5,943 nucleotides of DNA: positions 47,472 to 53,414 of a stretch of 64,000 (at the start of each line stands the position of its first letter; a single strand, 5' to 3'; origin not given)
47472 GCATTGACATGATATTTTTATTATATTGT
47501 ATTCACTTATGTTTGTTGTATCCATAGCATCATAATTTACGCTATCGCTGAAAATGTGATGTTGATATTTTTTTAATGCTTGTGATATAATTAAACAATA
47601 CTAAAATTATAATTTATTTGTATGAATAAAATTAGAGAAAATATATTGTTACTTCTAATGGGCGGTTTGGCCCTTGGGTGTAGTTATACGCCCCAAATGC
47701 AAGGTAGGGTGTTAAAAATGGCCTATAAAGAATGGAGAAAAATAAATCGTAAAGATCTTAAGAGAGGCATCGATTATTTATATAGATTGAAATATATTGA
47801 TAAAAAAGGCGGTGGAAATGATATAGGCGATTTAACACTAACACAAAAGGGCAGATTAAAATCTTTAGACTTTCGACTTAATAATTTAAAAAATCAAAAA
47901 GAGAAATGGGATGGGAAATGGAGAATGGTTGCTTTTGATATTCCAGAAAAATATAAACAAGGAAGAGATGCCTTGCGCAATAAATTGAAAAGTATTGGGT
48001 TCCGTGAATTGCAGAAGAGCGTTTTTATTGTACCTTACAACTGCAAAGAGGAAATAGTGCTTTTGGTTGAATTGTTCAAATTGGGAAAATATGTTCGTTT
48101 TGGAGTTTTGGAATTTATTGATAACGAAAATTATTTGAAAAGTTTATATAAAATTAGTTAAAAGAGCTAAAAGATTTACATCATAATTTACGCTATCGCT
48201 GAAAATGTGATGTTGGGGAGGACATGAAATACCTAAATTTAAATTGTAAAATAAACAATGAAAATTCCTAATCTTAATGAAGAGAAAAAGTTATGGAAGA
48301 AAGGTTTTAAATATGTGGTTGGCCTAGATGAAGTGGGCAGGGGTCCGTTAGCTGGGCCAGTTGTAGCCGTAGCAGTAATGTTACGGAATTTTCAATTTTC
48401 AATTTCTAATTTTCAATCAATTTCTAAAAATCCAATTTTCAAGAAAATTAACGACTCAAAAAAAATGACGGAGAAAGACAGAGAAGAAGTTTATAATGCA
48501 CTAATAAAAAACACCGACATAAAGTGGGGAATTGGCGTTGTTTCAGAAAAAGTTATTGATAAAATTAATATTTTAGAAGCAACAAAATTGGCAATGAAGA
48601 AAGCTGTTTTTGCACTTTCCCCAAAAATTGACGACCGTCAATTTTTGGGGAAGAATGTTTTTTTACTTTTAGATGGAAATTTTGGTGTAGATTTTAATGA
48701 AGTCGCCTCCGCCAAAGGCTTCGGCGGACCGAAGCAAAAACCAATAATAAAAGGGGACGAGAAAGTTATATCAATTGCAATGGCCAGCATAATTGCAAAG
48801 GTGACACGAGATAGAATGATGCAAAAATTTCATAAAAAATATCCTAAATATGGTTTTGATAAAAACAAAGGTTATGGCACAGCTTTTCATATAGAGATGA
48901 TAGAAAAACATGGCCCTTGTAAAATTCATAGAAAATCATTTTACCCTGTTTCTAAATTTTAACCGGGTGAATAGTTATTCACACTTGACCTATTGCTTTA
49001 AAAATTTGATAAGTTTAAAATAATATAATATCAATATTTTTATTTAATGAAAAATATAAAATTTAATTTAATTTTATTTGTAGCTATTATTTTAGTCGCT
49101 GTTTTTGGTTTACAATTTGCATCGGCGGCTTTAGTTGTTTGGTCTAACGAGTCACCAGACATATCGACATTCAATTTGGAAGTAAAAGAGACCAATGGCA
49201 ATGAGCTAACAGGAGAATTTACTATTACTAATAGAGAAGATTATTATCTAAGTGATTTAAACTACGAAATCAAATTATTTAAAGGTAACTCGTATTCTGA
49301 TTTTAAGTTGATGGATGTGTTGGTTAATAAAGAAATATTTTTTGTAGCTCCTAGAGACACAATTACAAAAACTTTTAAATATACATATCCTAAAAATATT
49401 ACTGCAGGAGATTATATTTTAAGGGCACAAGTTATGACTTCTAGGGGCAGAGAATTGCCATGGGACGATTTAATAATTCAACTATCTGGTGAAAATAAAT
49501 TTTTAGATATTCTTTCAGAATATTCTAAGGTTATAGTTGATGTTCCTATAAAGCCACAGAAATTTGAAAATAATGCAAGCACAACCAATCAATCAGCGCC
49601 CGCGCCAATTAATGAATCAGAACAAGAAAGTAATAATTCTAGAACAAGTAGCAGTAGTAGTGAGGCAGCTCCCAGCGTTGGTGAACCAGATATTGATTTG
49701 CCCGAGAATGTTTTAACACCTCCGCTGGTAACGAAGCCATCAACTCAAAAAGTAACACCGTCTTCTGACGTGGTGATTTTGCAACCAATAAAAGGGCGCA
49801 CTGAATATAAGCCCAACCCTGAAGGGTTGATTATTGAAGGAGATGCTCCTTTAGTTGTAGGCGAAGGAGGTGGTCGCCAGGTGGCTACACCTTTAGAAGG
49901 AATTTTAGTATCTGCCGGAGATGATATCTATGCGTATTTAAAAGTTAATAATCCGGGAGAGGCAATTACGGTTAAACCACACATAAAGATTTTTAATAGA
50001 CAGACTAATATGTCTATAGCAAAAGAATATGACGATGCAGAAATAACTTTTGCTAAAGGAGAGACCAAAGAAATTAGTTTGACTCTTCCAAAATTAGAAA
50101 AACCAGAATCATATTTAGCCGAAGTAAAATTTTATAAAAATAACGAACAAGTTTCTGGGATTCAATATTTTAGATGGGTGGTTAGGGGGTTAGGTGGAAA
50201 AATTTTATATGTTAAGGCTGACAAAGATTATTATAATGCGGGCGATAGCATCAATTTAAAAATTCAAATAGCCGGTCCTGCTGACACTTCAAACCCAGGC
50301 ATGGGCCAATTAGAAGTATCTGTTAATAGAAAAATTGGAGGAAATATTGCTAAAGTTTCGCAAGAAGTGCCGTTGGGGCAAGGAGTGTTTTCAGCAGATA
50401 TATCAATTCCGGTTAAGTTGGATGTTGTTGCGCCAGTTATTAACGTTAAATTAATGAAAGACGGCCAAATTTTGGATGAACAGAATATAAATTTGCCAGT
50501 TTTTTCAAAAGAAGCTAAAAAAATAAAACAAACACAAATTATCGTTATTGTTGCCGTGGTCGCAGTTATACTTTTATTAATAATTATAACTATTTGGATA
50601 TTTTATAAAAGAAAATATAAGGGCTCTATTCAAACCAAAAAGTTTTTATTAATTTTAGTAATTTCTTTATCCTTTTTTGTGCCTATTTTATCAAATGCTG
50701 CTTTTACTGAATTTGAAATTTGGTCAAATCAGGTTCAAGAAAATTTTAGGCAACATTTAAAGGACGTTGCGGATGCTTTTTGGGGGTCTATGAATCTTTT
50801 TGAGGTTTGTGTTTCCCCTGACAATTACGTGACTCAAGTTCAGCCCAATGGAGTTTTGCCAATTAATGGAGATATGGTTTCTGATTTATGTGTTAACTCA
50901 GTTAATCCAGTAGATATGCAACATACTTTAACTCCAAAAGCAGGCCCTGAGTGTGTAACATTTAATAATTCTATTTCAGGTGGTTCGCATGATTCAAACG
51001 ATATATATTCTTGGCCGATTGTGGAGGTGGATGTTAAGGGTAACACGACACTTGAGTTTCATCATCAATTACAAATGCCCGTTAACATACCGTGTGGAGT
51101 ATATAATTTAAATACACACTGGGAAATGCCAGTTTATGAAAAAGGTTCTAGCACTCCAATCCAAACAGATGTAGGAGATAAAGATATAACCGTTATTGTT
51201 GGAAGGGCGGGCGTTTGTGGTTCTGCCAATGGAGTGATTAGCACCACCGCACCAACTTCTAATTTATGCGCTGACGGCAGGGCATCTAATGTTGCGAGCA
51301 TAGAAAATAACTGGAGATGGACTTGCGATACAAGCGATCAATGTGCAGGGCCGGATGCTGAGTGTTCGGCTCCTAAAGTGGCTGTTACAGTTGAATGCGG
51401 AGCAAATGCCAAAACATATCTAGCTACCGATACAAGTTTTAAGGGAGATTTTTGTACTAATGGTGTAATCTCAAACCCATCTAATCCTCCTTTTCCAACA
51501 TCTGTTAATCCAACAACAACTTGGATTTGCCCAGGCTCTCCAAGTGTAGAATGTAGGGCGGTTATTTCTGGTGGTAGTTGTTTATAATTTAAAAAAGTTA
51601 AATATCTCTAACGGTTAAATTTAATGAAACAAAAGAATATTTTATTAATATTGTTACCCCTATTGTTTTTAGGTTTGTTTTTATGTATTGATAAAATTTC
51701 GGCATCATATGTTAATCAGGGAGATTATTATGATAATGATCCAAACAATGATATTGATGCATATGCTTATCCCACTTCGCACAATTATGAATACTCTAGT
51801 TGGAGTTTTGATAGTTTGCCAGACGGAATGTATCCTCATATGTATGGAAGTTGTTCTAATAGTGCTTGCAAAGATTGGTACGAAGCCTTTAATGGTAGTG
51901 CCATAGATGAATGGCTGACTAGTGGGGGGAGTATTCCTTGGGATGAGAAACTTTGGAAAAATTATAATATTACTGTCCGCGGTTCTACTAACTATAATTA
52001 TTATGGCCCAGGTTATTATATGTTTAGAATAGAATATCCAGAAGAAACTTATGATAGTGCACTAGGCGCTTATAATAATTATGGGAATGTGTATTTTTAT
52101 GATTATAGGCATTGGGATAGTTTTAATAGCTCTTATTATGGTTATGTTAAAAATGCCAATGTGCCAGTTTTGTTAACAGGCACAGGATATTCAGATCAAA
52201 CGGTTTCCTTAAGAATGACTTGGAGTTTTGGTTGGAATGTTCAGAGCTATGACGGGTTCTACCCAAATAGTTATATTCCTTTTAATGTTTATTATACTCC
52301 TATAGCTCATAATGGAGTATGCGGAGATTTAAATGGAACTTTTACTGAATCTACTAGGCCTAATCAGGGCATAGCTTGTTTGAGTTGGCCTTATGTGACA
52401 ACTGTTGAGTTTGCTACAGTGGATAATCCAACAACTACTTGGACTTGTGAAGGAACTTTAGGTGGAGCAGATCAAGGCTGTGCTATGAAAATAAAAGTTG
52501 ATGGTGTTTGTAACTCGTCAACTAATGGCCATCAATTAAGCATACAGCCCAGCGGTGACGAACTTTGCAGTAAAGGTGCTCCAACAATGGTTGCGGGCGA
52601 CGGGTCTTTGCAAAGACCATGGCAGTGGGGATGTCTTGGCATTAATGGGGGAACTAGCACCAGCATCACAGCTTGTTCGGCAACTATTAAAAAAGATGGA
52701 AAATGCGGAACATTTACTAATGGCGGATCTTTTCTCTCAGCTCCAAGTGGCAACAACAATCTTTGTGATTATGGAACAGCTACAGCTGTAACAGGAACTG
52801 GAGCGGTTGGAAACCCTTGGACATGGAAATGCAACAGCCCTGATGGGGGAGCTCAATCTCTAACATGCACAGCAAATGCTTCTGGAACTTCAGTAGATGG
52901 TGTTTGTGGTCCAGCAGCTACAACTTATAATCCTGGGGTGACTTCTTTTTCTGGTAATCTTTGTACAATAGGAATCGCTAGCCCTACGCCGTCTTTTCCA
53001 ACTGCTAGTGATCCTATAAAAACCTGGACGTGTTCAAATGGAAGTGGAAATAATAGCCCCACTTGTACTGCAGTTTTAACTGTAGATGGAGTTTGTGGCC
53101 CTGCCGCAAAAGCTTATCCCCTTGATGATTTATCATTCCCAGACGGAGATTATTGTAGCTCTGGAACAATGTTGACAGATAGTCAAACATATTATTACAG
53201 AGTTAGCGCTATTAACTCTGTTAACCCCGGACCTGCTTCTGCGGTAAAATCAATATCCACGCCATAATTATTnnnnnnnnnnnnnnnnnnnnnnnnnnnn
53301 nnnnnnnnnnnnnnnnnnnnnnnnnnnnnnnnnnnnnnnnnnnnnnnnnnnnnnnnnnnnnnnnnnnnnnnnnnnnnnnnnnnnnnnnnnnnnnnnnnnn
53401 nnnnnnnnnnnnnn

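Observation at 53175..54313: Reciprocal domain chimeras: a circularly permuted gene appears integrated in-frame inside a surface-protein gene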

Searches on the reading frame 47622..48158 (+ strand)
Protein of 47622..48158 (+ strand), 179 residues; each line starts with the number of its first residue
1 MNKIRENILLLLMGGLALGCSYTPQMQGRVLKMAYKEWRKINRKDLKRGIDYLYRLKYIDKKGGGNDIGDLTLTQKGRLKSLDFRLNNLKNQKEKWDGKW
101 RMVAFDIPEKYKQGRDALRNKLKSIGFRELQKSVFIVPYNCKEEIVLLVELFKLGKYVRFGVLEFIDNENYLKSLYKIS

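Call 70: search_protein_families(library=ncbifam, max_evalue=0.01, proteins=[window:47622-48158:+])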
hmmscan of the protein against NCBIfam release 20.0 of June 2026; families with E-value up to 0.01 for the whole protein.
window:47622-48158:+ (179 aa): 2 families
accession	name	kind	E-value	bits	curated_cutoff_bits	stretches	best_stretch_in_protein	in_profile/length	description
TIGR02277.1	PaaX_trns_reg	equivalog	6.2e-07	29.2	264.55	1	73-156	63-144/279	phenylacetic acid degradation operon negative regulatory protein PaaX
TIGR01573.1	cas2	equivalog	0.00023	21.3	24.5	1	101-137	3-40/96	CRISPR-associated endonuclease Cas2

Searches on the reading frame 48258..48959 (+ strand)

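Call 70: search_protein_families(library=ncbifam, max_evalue=0.01, proteins=[window:48258-48959:+])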
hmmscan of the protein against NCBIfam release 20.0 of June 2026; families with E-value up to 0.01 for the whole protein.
window:48258-48959:+ (234 aa): 10 families
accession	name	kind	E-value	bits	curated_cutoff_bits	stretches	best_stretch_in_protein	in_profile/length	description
NF000594.1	PRK00015.1-1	equivalog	1.1e-68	231.7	243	1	7-233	58-250/251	ribonuclease HII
NF000595.1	PRK00015.1-3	equivalog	1.7e-64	217.3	167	1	18-232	2-185/188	ribonuclease HII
NF010537.0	PRK13925.1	equivalog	5.5e-52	176.3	252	1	16-231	8-195/200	ribonuclease HII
NF000596.1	PRK00015.1-4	equivalog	3.9e-51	173.6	251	1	20-233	2-182/186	ribonuclease HII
NF010538.0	PRK13926.1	equivalog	6.2e-45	154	285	1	6-232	10-202/213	ribonuclease HII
NF000598.1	PRK00015.2-2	equivalog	5.9e-43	146.9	273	1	9-229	11-201/203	ribonuclease HII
NF000600.1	PRK00015.2-4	equivalog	2.8e-34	118.6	364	1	9-232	19-211/212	ribonuclease HII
NF011119.0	PRK14550.1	equivalog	6.4e-26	91.6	350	1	20-228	2-185/204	ribonuclease HII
TIGR00729.1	TIGR00729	equivalog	6.1e-16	59.1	123.3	1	20-199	1-168/207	ribonuclease HII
TIGR00716.1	rnhC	equivalog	2.2e-05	23.9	161.2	1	14-88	77-142/284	ribonuclease HIII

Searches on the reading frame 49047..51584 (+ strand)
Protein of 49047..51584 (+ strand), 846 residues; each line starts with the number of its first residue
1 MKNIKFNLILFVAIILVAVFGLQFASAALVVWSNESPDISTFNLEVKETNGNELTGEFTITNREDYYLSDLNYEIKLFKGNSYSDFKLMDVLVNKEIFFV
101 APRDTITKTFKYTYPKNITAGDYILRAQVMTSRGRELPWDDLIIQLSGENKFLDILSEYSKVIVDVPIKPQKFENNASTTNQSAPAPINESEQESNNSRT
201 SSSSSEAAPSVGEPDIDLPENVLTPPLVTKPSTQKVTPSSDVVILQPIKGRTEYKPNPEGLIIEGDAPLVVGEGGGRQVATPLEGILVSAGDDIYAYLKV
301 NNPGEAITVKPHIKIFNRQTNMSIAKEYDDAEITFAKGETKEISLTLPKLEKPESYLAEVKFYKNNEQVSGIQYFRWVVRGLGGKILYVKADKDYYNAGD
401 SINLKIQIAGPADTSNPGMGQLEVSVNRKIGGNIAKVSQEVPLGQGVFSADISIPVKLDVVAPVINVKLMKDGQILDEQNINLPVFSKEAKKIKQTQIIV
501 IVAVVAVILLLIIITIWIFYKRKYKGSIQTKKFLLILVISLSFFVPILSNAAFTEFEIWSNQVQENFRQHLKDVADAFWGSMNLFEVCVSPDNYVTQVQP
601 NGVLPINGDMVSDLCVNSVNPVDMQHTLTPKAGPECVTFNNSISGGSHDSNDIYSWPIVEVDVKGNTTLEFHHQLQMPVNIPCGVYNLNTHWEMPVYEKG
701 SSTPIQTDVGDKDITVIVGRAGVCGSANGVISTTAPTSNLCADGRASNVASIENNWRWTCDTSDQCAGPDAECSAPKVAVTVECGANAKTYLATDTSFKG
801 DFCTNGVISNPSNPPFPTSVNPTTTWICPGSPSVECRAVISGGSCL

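Call 4: search_protein_families(library=pfam, max_evalue=1, proteins=[window:49047-51584:+])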
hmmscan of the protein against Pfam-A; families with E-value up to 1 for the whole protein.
window:49047-51584:+ (846 aa): 17 families
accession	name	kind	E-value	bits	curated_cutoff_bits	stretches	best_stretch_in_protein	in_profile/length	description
PF01835.25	MG2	-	0.011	16.6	32.8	0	387-456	2-69/96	MG2 domain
PF09608.15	Alph_Pro_TM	-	0.016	15.4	24.5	0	444-485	145-186/227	Putative transmembrane protein (Alph_Pro_TM)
PF06653.16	Claudin_3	-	0.021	15.2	28.7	1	484-569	44-128/163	Tight junction protein, Claudin-like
PF10633.15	NPCBM_assoc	-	0.034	14.8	24.4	1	100-130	46-76/78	NPCBM-associated, NEW3 domain of alpha-galactosidase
PF18773.7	Importin_rep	-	0.059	13.6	33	1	555-586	7-35/40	Importin 13 repeat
PF15418.12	DUF4625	-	0.07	13.9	27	0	664-689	86-111/131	Domain of unknown function (DUF4625)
PF17329.7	DUF5367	-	0.075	13.7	25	1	494-548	5-58/98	Family of unknown function (DUF5367)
PF14155.11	DUF4307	-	0.078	13.3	27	0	12-64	5-58/111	Domain of unknown function (DUF4307)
PF14126.11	DUF4293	-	0.086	13.5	27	1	478-550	36-108/153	Domain of unknown function (DUF4293)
PF04932.20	Wzy_C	-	0.11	12.8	31.7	0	505-552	20-62/149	O-Antigen ligase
PF20237.3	DUF6594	-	0.11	12.8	30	1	499-545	171-213/238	Family of unknown function (DUF6594)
PF13567.11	DUF4131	-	0.22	11.6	31.6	0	502-545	7-44/165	Domain of unknown function (DUF4131)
PF02439.20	Adeno_E3_CR2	-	0.33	11.2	36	1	498-525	6-34/38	Adenovirus E3 region protein CR2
PF02009.21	RIFIN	-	0.54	10.5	32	0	488-525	277-314/327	Rifin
PF03595.22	SLAC1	-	0.67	9.5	27.9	1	497-619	34-156/331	Voltage-dependent anion channel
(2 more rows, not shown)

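Call 70: search_protein_families(library=ncbifam, max_evalue=0.01, proteins=[window:49047-51584:+])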
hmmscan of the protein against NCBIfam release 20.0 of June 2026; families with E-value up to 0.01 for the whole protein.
window:49047-51584:+ (846 aa): 0 families

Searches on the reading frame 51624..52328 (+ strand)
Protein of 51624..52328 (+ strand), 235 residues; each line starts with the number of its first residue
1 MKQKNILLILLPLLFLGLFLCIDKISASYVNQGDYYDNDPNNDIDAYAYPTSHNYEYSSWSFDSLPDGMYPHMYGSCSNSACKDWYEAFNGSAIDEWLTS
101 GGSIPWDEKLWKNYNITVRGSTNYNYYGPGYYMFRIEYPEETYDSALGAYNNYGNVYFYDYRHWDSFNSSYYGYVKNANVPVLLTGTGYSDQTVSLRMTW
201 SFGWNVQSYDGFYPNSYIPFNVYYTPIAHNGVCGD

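Call 41: search_protein_representatives(alignment_id=A3)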
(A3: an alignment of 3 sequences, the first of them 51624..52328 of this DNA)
Query: 3 sequences, 238 profile positions. Proteins with E-value up to 0.001 (for the whole library): 7; up to 1e-10: 5; up to 1e-30: 2. The best 7 are listed.
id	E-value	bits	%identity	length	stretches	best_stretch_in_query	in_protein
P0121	8.6e-107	372.7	-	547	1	1-238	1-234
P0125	1.3e-76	273.8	-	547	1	1-238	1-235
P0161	3.1e-24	102.4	-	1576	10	106-153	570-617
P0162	9.3e-20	87.8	-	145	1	1-156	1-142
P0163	1.7e-15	73.9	-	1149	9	106-153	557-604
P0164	5.9e-10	55.7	-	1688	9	132-164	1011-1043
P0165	6.6e-07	45.7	-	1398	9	131-168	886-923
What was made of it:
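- Tried and rejected: Search for an unsplit gene with ORF1's N-domain: only P0121, P0125 and a 145-aa fragment were found among 1.84 billion representatives (call 41).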

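Call 62: find_encoding_contigs(protein=P0162, flank=10000, max_places=5)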
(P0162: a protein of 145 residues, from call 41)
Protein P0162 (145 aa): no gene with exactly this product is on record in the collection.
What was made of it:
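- Tried and rejected: The fragment's contig was not on record (call 62).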

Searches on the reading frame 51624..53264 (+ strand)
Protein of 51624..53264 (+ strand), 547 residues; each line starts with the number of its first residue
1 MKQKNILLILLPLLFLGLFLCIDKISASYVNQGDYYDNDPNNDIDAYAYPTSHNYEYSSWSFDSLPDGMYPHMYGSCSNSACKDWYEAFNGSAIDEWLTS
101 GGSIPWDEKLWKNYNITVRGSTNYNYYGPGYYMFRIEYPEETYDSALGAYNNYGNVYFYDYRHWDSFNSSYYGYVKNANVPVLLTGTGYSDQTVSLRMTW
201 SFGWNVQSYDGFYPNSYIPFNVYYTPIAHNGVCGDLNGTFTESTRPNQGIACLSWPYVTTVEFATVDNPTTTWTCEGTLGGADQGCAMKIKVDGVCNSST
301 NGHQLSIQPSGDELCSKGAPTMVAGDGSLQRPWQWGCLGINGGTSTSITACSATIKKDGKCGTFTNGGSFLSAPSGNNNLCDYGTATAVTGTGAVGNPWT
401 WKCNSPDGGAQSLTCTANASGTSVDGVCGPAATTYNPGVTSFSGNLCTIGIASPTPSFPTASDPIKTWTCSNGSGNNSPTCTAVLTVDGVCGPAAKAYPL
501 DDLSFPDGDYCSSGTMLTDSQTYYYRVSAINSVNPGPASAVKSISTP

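Call 4: search_protein_families(library=pfam, max_evalue=1, proteins=[window:51624-53264:+])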
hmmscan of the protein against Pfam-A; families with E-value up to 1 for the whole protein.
window:51624-53264:+ (547 aa): 1 family
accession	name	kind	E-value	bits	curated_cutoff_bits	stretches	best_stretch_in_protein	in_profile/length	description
PF16406.10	DUF5014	-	0.16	12.9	30.2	1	244-279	34-69/90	Domain of unknown function (DUF5014)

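Call 6: find_encoding_contigs(protein=window:51624-53264:+, flank=10000, max_places=10)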
Protein window:51624-53264:+ (547 aa): 1 contig read that carries it; 1 place shown.
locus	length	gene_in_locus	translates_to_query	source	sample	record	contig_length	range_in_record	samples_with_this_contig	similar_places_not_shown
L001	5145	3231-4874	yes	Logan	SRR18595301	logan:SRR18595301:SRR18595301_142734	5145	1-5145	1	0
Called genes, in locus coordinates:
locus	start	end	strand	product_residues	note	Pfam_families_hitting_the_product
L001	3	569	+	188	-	?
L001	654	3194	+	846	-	-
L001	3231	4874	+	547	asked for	-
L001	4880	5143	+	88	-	?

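Call 32: find_homologous_proteins(query=A2, max_evalue=0.001)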
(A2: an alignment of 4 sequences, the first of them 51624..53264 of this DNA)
Query A2 (4 sequences) (547 aa, profile of the alignment): 32 proteins with E <= 0.001 among 8000 candidates.
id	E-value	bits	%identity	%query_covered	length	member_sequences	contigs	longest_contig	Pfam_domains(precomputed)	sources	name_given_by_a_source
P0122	2.5e-262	890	63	80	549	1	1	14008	-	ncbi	-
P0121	2.1e-241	820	100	100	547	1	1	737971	-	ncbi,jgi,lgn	ncbi:MAG: hypothetical protein WC711_00660 [Candidatus Staskawiczbacteria bacterium]|jgi:hypothetica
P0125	6.5e-217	740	40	79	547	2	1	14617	-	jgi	-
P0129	2.1e-79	286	36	52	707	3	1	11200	-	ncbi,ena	ncbi:MAG: hypothetical protein WCX74_04325 [Candidatus Paceibacterota bacterium]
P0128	1.9e-66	243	29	50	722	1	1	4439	-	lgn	-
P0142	6.9e-59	218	40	40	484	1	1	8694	-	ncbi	ncbi:MAG: hypothetical protein WC408_03890, partial [Candidatus Micrarchaeia archaeon]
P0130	2.2e-54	203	42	37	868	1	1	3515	-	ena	-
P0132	1.3e-50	191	33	50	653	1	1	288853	-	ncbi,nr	ncbi:hypothetical protein M0R01_01330, partial [bacterium]|nr:hypothetical protein [bacterium]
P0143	2.4e-26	111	43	26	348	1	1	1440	-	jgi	jgi:hypothetical protein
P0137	8.1e-26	109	36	46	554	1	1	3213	-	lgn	-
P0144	4.6e-25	106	34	55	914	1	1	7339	-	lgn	-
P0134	1.4e-24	105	36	39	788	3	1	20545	PF21027.4,PF22352.3,PF00801.27,PF17963.8,PF17892.8,PF17803.8,PF05345.19,PF18911.7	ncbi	ncbi:MAG: PKD domain-containing protein, partial [Candidatus Paceibacterota bacterium]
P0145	6.5e-18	83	28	40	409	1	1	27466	-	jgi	jgi:hypothetical protein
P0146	5.3e-17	80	30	61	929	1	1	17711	PF00415.25,PF13540.13,PF25390.2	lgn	-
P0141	1.2e-15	75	37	19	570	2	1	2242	-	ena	-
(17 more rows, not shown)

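Call 70: search_protein_families(library=ncbifam, max_evalue=0.01, proteins=[window:51624-53264:+])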
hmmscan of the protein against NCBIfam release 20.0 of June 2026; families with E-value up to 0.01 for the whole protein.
window:51624-53264:+ (547 aa): 0 families

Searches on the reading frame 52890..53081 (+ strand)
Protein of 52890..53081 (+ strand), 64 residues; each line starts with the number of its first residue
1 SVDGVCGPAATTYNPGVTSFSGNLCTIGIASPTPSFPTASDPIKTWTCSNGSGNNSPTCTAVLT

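Call 50: predict_structure(alignment_id=A4)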
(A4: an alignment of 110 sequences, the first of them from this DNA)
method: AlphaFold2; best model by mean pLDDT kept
length: 64 residues; sequences in the alignment: 110
mean_pLDDT: 92.5   pTM: 0.75
mean pLDDT of the five models: 92.5, 91.8, 91.3, 91.1, 90.2
residues with pLDDT >= 90: 52; 70-90: 11; 50-70: 1; < 50: 0
segments of 3 or more residues with pLDDT < 50: none
pLDDT, mean of each block of 10 residues (from residue 1): 88 96 94 95 95 85 96
secondary structure, 60 per line:
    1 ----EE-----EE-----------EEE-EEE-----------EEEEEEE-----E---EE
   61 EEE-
elements in order: E25-27 E29-31 E43-49 E59-63
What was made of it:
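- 52308..53072 (+): Four intact copies of the 61-residue four-cysteine domain (ORF1 aa 229-483). AF2 model of copy 4 has pLDDT 92.5 (call 50).
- The Cys-domain break lies between strands 2 and 3 of a confident AF2 model with pLDDT 92.5 (call 50).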

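Call 54: fold_search(model_id=the predicted structure, library=pdb)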
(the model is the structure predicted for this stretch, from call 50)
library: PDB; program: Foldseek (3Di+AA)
matches with E <= 10: 22; with E <= 0.001: 0
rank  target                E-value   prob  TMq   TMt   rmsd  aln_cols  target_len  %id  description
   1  5eq4_A                4.6e+00  0.04  0.25  0.10   6.3        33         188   24  Crystal structure of the SrpA adhesin R347E mutant from Streptococcus sanguinis (released 2016-01-27)
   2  6p3e_A                4.9e+00  0.06  0.43  0.15  11.4        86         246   12  Mobile loops and electrostatic interactions maintain the flexible lambda tail tube (released 2019-11-27)
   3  9g8b_A                5.2e+00  0.06  0.44  0.12   5.6        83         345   17  CryoEM structure of the fragment-2 (2892-3236) in the grappling hook protein A (GhpA) in the bacterium Aureispira sp.  (released 2024-10-16)
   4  7m6j_A                5.5e+00  0.01  0.18  0.08   6.8        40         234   18  Human Septin Hexameric Complex SEPT2G/SEPT6/SEPT7 by Single Particle Cryo-EM (released 2021-07-07)
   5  4dwh_C                6.3e+00  0.06  0.29  0.11   3.6        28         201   25  Structure of the major type 1 pilus subunit FIMA bound to the FIMC (2.5 A resolution) (released 2012-05-30)
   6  7dm0_A                6.7e+00  0.06  0.32  0.14   3.7        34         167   24  Biofilm associated protein - C region (released 2021-12-15)
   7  1nsn_H                6.7e+00  0.06  0.32  0.11   2.1        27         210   26  THE CRYSTAL STRUCTURE OF ANTIBODY N10-STAPHYLOCOCCAL NUCLEASE COMPLEX AT 2.9 ANGSTROMS RESOLUTION (released 1995-09-15)
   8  9fls_A                7.1e+00  0.07  0.34  0.08   2.0        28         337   25  CryoEM structure of the fragment-3 (2061-2397) in the grappling hook protein A (GhpA) in the bacterium Aureispira sp.  (released 2024-10-16)
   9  1t4o_A                7.1e+00  0.06  0.34  0.28   3.0        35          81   26  Crystal structure of rnt1p dsRBD (released 2004-06-22)
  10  5t16_A                7.1e+00  0.06  0.32  0.09   2.7        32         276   28  Crystal structure of yeast RNase III (Rnt1p) complexed with a non-hydrolyzable RNA substrate analog (released 2017-02-08)
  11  8cxj_B                7.6e+00  0.08  0.31  0.19   0.9        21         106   24  The IgI3 domain of R28 protein from S. pyogenes bound to CEACAM1 (released 2023-03-15)
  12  8xqw_C                7.6e+00  0.04  0.28  0.04   3.9        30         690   20  Cryo-EM structure of the Ycf2-FtsHi motor complex from Chlamydomonas reinhardtii in AMPPNP bound state (released 2024-09-11)
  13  2ozk_B                7.6e+00  0.03  0.26  0.07   2.8        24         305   12  Structure of an N-Terminal Truncated Form of Nendou (NSP15) From SARS-CORONAVIRUS (released 2007-05-29)
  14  9seg                  7.6e+00  0.01  0.19  0.02   6.6        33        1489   18  Mouse otoferlin (216-1931) in the lipid-free Ca2+-bound state, "open" conformation (class 1) (released 2025-11-05)
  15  5t16_J                8.1e+00  0.05  0.32  0.10   2.6        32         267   28  Crystal structure of yeast RNase III (Rnt1p) complexed with a non-hydrolyzable RNA substrate analog (released 2017-02-08)
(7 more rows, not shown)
